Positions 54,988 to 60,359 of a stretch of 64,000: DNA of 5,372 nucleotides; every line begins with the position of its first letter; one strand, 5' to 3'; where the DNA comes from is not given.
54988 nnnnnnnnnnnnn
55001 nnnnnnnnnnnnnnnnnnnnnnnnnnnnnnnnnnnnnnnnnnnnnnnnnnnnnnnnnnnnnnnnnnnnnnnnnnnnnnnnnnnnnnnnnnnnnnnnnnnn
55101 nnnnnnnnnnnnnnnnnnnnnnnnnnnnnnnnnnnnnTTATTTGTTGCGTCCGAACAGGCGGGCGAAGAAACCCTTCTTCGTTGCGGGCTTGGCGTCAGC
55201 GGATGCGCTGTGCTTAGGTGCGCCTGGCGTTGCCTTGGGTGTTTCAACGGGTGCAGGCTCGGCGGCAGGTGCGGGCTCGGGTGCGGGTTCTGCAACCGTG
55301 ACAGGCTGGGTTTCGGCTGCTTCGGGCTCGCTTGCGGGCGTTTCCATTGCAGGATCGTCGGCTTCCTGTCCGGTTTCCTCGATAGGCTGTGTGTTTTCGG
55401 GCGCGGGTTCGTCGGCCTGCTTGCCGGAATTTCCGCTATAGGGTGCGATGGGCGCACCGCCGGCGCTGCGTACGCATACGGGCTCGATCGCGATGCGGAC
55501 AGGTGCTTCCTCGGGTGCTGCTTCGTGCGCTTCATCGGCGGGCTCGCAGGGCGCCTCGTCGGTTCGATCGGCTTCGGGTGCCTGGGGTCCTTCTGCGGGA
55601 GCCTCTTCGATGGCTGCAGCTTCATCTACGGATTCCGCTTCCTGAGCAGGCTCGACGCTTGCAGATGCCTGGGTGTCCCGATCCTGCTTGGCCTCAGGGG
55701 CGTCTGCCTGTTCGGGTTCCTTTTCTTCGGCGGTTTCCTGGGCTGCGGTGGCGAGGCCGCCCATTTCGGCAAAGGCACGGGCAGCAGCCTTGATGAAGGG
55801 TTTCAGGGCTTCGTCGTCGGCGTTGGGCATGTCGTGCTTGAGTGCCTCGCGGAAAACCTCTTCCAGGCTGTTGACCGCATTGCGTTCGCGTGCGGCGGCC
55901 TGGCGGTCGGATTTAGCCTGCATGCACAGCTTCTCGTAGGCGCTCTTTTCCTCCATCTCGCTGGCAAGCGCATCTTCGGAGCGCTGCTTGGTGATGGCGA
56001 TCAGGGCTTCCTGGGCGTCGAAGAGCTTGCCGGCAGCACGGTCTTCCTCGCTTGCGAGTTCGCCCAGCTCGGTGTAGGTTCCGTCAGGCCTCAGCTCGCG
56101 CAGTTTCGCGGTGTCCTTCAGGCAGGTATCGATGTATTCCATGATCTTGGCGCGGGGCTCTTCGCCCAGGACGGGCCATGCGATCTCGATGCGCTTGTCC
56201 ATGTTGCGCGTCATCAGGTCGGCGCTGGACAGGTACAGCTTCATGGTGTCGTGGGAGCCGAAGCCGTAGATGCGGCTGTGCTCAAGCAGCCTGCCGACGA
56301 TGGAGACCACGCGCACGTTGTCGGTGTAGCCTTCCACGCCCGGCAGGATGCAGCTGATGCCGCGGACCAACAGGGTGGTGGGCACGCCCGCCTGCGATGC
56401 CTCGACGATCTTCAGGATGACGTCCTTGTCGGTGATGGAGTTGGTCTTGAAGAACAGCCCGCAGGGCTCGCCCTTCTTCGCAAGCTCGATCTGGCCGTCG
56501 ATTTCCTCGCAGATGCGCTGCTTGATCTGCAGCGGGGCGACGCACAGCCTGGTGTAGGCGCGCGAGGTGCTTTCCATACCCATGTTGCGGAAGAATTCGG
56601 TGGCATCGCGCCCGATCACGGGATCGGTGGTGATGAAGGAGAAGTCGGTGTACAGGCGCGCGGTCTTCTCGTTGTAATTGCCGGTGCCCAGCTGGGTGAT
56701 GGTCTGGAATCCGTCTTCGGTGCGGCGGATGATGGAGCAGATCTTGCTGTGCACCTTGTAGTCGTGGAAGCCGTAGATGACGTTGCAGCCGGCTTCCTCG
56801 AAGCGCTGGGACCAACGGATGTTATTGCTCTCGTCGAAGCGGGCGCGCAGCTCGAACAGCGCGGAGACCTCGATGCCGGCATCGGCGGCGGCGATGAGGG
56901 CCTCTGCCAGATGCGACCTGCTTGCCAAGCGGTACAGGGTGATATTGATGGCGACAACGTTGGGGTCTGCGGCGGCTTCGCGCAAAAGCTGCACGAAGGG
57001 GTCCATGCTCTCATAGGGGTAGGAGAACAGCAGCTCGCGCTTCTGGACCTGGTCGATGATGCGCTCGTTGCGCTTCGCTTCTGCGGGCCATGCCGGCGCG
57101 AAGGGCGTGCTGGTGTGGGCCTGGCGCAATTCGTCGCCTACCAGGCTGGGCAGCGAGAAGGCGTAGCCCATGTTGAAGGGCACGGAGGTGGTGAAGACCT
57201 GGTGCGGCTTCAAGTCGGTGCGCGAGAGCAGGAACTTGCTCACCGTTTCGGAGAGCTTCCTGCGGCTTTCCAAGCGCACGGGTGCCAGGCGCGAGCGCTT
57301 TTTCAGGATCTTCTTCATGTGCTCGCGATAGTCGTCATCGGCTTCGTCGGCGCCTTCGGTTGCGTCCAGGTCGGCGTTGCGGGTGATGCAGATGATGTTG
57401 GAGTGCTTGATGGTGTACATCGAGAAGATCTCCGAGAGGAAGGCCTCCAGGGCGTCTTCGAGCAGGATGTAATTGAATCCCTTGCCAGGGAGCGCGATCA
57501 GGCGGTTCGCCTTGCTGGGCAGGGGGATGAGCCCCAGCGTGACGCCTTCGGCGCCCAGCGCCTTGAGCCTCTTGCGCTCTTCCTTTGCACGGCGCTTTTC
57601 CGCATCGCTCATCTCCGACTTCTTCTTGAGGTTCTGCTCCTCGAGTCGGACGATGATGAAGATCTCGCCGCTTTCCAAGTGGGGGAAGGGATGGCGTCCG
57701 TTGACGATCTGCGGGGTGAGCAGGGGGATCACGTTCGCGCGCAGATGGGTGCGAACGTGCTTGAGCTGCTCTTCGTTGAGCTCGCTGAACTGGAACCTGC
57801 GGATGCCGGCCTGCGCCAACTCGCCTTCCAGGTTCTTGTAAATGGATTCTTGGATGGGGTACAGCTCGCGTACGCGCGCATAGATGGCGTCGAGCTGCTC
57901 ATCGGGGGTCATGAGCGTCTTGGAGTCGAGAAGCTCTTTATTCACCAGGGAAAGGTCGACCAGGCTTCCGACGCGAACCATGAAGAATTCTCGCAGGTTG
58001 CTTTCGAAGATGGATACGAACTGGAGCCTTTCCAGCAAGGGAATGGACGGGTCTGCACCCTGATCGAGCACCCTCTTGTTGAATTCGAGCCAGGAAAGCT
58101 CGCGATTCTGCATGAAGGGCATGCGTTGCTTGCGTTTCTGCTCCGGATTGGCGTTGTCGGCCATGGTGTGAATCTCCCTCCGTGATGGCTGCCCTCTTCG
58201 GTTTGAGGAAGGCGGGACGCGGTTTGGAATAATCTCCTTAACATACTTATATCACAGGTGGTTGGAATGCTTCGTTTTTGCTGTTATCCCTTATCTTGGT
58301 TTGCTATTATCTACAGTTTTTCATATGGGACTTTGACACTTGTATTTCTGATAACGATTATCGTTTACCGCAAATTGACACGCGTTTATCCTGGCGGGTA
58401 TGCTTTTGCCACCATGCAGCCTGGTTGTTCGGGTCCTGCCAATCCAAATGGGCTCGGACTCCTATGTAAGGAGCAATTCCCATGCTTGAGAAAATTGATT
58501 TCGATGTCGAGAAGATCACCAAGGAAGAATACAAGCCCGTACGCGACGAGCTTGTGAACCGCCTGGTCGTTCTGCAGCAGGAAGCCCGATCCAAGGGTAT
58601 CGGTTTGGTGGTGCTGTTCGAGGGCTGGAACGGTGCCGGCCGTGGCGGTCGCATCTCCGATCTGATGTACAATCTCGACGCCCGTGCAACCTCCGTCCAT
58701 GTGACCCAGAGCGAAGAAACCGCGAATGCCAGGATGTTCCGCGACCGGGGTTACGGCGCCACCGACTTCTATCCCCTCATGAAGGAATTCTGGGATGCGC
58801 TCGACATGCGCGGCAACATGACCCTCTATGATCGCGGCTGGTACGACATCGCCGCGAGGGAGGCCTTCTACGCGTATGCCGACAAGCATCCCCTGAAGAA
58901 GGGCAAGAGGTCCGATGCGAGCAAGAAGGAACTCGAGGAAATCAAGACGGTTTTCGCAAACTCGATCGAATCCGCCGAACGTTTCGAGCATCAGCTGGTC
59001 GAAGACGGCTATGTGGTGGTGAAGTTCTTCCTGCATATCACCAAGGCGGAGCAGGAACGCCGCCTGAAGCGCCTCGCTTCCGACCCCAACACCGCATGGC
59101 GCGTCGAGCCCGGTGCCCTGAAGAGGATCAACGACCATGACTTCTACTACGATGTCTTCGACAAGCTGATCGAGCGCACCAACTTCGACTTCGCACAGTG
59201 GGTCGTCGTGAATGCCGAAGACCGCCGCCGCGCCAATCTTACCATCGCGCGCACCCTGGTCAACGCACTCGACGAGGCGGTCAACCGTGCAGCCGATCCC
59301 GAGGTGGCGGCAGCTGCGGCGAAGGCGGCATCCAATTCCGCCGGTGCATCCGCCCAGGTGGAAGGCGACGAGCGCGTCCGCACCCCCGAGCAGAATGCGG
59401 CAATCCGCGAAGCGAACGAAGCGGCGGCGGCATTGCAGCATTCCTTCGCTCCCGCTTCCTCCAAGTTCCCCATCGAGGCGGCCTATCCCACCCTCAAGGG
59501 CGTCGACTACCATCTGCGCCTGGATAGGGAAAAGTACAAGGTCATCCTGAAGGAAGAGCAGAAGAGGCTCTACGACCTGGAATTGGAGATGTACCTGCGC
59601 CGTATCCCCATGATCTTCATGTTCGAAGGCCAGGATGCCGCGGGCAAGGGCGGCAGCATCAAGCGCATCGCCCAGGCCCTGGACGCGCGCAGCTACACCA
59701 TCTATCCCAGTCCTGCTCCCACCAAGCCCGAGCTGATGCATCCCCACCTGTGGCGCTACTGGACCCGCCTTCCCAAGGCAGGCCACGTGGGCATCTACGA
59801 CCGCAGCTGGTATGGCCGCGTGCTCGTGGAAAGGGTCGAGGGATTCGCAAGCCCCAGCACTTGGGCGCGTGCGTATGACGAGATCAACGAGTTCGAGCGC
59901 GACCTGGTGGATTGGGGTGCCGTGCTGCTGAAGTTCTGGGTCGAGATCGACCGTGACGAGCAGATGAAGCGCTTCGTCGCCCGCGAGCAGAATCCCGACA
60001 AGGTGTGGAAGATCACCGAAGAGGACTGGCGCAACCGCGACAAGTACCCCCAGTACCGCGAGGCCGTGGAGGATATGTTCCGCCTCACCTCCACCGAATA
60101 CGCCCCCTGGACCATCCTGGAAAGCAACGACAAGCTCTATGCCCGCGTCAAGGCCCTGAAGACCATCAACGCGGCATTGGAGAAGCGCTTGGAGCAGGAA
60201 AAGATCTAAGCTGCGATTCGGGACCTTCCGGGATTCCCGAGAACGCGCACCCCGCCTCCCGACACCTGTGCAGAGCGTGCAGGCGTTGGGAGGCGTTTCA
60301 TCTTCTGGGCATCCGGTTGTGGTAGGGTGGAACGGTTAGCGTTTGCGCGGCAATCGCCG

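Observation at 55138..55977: PPK1 has a ~280-aa acidic/Pro-rich C-terminal extension ending in a MinD-like membrane-targeting helix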

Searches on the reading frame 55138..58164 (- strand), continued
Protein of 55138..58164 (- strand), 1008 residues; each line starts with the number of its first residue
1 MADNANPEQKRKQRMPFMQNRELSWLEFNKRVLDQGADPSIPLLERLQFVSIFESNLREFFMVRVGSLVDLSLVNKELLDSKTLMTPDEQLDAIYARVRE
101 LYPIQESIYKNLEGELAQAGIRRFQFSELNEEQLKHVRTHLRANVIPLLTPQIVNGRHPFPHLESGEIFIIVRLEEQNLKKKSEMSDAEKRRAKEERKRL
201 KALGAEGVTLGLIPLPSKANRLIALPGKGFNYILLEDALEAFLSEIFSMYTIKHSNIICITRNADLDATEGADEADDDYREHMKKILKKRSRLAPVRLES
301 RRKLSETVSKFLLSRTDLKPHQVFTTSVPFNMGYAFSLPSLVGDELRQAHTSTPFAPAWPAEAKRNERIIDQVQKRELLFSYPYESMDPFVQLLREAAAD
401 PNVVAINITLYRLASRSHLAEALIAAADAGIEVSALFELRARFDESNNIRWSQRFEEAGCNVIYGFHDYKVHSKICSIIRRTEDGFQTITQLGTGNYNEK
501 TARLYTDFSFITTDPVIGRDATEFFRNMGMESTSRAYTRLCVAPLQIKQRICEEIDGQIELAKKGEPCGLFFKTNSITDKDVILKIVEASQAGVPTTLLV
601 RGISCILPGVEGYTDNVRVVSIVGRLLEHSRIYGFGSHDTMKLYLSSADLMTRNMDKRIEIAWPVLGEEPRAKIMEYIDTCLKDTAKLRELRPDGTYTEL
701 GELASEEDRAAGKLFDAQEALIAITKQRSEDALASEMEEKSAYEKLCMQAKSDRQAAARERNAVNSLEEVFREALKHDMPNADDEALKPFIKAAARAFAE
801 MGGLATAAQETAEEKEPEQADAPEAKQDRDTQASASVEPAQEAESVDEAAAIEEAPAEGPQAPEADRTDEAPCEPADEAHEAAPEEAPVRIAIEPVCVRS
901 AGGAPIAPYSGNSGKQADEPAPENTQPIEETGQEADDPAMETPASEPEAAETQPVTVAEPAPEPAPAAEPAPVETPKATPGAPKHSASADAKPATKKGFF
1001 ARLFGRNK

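Call 59: search_solved_structures(query=window:55141-58164:-, max_evalue=0.001, show_alignments=1)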
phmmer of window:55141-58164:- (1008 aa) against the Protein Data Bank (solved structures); distinct sequences matched with E-value up to 0.001: 5.
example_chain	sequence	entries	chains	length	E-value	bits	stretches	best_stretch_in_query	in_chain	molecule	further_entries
9uuh_A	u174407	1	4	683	3.7e-94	319.9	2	209-691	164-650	Polyphosphate kinase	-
1xdo_A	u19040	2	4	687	5.4e-94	319.3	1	20-691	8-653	Polyphosphate kinase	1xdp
9urj_A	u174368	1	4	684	4e-93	316.5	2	209-691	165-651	Polyphosphate kinase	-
9uri_A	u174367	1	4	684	1e-91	311.8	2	209-691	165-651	Polyphosphate kinase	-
2o8r_A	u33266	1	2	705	3.1e-89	303.6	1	16-696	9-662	Polyphosphate kinase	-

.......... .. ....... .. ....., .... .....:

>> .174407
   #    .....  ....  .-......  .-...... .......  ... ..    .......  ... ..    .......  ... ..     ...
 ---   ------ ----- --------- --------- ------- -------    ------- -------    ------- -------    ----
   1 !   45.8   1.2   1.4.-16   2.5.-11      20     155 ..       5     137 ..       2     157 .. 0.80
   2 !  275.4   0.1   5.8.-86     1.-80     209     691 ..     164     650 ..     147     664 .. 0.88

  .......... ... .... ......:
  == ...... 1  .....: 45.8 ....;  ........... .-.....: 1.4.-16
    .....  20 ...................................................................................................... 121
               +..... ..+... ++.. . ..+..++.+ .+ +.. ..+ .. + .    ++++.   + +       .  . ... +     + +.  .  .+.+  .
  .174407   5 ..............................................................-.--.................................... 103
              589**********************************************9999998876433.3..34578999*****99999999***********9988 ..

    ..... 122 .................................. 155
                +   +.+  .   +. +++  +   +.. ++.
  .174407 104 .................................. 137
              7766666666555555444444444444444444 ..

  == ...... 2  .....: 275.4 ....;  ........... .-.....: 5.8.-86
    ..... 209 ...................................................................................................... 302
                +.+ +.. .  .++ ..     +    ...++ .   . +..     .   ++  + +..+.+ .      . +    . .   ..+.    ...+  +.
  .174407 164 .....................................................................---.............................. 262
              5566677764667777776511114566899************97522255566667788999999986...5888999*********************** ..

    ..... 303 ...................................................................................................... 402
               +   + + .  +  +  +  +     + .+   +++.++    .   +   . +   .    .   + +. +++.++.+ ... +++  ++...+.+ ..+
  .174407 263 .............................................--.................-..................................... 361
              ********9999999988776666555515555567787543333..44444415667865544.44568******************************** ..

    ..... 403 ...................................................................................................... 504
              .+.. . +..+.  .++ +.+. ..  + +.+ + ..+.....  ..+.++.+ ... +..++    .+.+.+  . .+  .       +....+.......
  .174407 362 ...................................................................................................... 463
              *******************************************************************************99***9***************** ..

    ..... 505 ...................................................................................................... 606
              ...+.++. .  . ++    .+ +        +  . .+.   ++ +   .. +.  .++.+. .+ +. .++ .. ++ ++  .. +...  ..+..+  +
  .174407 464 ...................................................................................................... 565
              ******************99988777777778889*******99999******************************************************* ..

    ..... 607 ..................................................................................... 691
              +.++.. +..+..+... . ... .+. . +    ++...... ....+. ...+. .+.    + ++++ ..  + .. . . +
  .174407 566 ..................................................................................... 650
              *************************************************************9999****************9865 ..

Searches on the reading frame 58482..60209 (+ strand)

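Call 68: search_protein_families(library=pfam, proteins=[window:58482-60209:+], max_evalue=0.00001)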
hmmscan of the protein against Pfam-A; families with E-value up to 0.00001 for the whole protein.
window:58482-60209:+ (575 aa): 1 family
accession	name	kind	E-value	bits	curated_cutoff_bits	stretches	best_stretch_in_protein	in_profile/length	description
PF03976.20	PPK2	-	8.5e-115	382.5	22.3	2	347-572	2-227/229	Polyphosphate kinase 2 (PPK2)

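Call 70: search_protein_families(library=ncbifam, proteins=[window:58482-60209:+], max_evalue=0.01)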
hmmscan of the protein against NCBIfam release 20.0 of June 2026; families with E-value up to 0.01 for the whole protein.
window:58482-60209:+ (575 aa): 5 families
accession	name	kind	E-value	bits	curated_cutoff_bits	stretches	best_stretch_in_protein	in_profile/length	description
TIGR03708.1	poly_P_AMP_trns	equivalog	1.7e-150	501.9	547.65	3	315-570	237-493/493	polyphosphate:AMP phosphotransferase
NF050016.1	PolyPhAMPPhtase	equivalog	6.2e-103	344.9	800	2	342-566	248-469/472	polyphosphate:AMP phosphotransferase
TIGR03707.1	PPK2_P_aer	equivalog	1.2e-88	296.7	301.8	2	347-567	2-222/230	polyphosphate kinase 2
TIGR03709.1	PPK2_rel_1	subfamily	1.1e-81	273.9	247.2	2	348-568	27-248/264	PPK2 family polyphosphate kinase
NF042973.1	ADPpolyPPhtase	equivalog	5e-66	222.8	450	2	348-567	29-261/285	ADP-polyphosphate phosphotransferase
